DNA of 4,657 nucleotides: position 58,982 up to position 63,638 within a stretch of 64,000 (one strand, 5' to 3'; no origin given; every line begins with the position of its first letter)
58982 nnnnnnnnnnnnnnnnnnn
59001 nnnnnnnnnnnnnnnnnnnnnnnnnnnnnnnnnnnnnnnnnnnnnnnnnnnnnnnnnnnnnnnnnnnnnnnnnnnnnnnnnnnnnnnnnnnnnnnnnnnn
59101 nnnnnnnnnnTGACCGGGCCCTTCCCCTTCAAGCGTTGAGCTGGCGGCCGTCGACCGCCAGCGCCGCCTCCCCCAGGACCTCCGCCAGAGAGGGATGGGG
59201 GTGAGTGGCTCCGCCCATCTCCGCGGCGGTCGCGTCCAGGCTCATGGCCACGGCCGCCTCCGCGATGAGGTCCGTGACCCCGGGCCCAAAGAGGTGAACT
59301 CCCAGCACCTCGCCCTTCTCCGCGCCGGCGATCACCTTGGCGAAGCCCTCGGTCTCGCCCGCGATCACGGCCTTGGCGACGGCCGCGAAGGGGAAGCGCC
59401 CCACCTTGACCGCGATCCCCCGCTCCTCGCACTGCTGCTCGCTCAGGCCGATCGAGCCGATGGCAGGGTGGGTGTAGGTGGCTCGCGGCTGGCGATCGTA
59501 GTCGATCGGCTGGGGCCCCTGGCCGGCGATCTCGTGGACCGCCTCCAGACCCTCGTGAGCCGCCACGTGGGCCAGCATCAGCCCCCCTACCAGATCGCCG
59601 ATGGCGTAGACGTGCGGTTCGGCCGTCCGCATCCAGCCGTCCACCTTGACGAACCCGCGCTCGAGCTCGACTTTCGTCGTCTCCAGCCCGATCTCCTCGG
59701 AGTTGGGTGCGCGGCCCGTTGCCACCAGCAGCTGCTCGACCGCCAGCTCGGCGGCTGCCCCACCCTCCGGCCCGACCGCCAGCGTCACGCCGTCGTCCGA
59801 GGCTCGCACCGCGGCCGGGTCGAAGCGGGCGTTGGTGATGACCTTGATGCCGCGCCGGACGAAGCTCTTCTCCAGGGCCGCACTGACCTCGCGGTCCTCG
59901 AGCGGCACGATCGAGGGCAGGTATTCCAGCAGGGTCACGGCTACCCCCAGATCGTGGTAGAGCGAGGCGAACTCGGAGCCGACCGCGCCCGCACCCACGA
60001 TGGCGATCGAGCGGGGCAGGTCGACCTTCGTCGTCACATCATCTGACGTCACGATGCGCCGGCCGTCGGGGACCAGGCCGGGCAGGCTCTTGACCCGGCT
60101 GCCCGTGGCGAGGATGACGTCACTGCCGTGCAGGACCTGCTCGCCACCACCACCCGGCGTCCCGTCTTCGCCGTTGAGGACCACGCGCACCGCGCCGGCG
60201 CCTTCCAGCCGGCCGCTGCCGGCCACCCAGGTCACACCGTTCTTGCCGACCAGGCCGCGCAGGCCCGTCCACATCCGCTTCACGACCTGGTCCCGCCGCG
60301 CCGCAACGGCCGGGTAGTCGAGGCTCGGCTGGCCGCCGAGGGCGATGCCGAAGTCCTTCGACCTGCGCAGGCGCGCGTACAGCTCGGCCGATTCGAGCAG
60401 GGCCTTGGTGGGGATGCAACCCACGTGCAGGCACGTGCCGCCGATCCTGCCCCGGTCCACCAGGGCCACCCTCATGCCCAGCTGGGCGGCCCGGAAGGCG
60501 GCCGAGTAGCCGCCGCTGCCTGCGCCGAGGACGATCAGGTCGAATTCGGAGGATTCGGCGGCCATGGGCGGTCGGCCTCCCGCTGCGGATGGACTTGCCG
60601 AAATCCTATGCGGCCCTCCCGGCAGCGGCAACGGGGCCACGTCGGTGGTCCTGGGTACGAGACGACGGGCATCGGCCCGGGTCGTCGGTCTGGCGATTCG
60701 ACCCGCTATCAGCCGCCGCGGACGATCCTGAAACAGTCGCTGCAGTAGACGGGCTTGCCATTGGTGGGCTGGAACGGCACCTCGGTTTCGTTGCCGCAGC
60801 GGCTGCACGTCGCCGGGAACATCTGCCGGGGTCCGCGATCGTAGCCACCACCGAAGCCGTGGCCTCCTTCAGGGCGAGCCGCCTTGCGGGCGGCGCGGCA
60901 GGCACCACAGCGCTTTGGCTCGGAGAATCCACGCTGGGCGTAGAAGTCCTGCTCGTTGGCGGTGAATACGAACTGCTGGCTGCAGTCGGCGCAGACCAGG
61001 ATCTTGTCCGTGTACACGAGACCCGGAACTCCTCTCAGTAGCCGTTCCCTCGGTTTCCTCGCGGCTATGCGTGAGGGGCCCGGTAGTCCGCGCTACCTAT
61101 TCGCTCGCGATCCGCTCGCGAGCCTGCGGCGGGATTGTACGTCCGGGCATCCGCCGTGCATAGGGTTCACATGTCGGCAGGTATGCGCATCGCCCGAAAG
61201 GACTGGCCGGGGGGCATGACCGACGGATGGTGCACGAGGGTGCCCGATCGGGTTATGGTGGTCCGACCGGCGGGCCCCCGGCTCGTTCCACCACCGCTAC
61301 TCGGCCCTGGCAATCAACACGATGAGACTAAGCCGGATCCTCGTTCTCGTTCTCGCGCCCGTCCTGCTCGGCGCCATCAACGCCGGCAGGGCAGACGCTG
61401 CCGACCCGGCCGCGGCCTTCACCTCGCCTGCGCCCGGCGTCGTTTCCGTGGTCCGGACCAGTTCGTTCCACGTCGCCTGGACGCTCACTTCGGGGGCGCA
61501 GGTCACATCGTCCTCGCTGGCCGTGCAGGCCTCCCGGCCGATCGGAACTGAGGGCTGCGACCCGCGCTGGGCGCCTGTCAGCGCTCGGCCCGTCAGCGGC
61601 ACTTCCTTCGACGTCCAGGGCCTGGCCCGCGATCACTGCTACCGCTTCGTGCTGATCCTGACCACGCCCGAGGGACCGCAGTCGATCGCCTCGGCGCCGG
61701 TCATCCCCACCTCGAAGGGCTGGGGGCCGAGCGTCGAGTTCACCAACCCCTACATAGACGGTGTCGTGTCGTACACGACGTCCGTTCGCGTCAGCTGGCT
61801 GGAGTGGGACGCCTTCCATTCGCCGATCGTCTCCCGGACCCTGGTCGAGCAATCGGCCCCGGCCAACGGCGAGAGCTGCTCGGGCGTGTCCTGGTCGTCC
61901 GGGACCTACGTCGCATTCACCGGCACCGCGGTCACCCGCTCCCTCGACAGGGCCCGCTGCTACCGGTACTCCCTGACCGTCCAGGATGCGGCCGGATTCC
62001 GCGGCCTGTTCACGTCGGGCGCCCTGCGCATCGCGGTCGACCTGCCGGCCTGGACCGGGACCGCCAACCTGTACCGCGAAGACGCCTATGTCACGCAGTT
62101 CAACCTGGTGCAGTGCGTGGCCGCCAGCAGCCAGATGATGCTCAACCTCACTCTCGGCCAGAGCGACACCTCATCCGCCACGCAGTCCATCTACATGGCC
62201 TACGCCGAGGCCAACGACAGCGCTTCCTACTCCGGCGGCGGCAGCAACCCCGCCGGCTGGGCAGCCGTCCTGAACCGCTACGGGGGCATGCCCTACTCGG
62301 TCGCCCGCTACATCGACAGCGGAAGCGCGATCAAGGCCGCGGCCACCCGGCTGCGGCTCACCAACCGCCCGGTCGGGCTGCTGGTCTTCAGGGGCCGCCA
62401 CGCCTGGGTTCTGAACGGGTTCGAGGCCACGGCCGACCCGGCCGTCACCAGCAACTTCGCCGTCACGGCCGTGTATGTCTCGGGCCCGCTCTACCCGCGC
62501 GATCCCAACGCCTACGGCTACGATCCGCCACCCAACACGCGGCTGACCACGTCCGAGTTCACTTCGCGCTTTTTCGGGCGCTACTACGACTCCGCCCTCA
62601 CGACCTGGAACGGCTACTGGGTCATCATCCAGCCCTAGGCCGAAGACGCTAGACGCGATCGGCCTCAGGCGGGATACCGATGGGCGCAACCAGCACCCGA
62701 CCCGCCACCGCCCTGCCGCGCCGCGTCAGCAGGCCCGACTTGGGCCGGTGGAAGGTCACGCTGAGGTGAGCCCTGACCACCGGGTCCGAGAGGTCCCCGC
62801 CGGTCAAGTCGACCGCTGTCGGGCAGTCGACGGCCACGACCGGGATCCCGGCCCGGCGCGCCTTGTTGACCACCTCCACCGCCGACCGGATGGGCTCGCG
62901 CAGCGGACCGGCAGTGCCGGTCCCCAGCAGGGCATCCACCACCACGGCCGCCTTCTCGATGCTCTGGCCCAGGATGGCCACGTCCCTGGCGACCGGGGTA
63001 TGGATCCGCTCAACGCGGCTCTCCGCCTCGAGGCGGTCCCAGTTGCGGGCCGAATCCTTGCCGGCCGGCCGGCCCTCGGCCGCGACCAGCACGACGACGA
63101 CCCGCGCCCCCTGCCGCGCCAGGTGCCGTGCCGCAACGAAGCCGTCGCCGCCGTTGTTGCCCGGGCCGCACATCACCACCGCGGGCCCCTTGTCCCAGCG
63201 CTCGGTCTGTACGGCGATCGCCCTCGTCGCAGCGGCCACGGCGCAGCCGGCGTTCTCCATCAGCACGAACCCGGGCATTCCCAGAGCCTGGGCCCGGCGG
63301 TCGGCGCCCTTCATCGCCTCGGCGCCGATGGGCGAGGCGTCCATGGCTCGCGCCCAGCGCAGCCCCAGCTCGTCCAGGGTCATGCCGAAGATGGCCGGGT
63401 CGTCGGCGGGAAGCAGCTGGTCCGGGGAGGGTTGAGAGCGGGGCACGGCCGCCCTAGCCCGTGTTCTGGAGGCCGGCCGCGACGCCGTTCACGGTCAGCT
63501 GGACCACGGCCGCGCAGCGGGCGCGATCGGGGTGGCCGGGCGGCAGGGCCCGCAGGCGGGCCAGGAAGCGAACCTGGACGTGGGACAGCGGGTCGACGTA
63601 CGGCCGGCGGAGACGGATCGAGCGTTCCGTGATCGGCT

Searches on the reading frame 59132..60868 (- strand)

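Call 57: search_protein_families(library=pfam, proteins=[window:59132-60868:-], max_evalue=0.00001)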
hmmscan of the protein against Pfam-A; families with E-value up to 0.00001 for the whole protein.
window:59132-60868:- (579 aa): 5 families
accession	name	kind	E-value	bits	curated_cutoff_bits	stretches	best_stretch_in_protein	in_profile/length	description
PF07992.20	Pyr_redox_2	-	1.9e-60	205.2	26.1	1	109-440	1-291/291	Pyridine nucleotide-disulphide oxidoreductase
PF02852.28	Pyr_redox_dim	-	5.6e-33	113.9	25.3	1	461-569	2-110/110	Pyridine nucleotide-disulphide oxidoreductase, dimerisation domain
PF00070.33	Pyr_redox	-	9.2e-17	61.8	22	1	288-362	2-78/82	Pyridine nucleotide-disulphide oxidoreductase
PF01134.28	GIDA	-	5.1e-08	32.8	22.1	1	110-168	1-57/391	Glucose inhibited division protein A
PF12831.13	FAD_oxidored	-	4.1e-06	26.8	27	1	110-146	1-38/416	FAD dependent oxidoreductase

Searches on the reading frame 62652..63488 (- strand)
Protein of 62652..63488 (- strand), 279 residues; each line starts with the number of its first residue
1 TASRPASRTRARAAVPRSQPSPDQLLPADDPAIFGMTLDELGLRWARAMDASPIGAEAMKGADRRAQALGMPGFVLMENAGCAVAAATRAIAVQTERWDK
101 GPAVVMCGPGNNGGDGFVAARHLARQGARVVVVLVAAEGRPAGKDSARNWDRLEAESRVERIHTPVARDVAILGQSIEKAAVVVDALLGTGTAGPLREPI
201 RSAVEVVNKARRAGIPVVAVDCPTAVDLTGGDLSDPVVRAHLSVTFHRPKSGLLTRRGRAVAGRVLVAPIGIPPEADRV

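Call 57: search_protein_families(library=pfam, proteins=[window:62652-63488:-], max_evalue=0.00001)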
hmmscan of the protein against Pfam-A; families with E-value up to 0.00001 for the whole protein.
window:62652-63488:- (279 aa): 1 family
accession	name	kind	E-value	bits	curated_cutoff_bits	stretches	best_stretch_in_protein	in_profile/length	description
PF03853.21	YjeF_N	-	9.4e-38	130.3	24.9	1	75-252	3-169/169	YjeF-related protein N-terminus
